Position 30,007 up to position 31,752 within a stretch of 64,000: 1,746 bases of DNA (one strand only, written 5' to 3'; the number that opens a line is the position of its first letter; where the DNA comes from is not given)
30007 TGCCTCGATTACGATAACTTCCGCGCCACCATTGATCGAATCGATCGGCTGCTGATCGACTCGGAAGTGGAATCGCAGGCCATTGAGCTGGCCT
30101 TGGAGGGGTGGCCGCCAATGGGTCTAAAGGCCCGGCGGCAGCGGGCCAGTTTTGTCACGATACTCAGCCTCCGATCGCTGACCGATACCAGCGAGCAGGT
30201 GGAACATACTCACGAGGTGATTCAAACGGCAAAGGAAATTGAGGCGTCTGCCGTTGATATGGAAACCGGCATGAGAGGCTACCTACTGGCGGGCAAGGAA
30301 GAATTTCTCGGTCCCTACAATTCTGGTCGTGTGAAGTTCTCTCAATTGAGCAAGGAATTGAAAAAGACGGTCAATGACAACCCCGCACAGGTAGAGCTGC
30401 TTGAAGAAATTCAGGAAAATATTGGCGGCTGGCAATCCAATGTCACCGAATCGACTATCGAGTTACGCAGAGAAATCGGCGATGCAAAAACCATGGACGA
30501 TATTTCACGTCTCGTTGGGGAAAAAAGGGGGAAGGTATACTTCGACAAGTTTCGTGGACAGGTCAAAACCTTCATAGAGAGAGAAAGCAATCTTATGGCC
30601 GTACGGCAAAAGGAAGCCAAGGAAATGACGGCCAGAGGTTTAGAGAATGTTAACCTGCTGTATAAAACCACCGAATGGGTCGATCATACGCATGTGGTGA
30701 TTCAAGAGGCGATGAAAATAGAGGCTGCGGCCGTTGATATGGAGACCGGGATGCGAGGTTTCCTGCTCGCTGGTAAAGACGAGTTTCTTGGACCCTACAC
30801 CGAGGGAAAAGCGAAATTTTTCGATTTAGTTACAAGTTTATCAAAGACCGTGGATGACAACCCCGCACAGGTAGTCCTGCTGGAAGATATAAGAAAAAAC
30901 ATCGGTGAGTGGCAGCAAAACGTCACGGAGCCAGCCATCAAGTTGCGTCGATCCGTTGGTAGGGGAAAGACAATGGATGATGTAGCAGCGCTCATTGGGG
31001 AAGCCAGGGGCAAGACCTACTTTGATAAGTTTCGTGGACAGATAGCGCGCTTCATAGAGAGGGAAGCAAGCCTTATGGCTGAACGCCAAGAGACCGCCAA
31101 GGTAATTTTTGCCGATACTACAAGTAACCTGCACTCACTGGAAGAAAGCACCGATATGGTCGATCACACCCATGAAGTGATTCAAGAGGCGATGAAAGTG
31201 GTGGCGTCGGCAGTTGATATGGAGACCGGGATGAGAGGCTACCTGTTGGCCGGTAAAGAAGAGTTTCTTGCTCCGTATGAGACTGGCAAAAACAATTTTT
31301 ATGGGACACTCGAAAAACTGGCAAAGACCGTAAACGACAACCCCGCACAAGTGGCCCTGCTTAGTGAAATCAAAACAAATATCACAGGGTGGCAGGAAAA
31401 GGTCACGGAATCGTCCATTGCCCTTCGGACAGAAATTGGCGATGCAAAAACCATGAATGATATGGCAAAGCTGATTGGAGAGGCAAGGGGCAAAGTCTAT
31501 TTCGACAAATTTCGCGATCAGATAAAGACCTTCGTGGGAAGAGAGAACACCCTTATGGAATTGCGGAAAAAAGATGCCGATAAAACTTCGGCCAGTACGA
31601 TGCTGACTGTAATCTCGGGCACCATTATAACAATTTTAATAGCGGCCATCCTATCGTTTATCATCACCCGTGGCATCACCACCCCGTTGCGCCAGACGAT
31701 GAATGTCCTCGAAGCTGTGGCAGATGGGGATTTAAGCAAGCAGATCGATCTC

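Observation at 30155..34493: Chemoreceptor with three exact 160-aa CHASE3 units in tandem, inactivated twice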

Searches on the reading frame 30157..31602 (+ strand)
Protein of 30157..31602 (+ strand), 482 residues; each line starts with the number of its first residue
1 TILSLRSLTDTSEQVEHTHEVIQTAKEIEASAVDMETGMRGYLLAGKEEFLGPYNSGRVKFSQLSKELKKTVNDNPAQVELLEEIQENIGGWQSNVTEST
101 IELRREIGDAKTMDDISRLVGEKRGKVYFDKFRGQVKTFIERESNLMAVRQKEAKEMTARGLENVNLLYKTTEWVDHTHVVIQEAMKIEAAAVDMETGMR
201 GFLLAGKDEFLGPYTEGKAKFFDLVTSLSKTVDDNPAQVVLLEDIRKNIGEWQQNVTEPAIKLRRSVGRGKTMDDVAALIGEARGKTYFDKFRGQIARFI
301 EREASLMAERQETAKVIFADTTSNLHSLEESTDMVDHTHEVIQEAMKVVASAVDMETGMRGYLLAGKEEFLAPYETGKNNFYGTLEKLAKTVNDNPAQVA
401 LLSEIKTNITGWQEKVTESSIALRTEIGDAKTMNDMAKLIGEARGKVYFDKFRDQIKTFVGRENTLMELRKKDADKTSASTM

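Call 22: search_solved_structures(query=window:30157-31602:+, max_evalue=1, show_alignments=1)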
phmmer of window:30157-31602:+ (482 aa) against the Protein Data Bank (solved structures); distinct sequences matched with E-value up to 1: 4.
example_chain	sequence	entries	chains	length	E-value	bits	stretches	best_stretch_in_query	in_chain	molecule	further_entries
9y6s_8B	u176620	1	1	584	2.6e-05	26.5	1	9-200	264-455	Dynein regulatory complex subunit 2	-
3va9_A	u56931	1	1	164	6.2e-05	25.2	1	164-246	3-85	Sensor histidine kinase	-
5coz_A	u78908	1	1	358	0.00062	21.9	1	350-476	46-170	Uncharacterized protein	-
9u75_A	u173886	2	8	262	0.99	11.4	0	117-212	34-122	GIY-YIG domain-containing protein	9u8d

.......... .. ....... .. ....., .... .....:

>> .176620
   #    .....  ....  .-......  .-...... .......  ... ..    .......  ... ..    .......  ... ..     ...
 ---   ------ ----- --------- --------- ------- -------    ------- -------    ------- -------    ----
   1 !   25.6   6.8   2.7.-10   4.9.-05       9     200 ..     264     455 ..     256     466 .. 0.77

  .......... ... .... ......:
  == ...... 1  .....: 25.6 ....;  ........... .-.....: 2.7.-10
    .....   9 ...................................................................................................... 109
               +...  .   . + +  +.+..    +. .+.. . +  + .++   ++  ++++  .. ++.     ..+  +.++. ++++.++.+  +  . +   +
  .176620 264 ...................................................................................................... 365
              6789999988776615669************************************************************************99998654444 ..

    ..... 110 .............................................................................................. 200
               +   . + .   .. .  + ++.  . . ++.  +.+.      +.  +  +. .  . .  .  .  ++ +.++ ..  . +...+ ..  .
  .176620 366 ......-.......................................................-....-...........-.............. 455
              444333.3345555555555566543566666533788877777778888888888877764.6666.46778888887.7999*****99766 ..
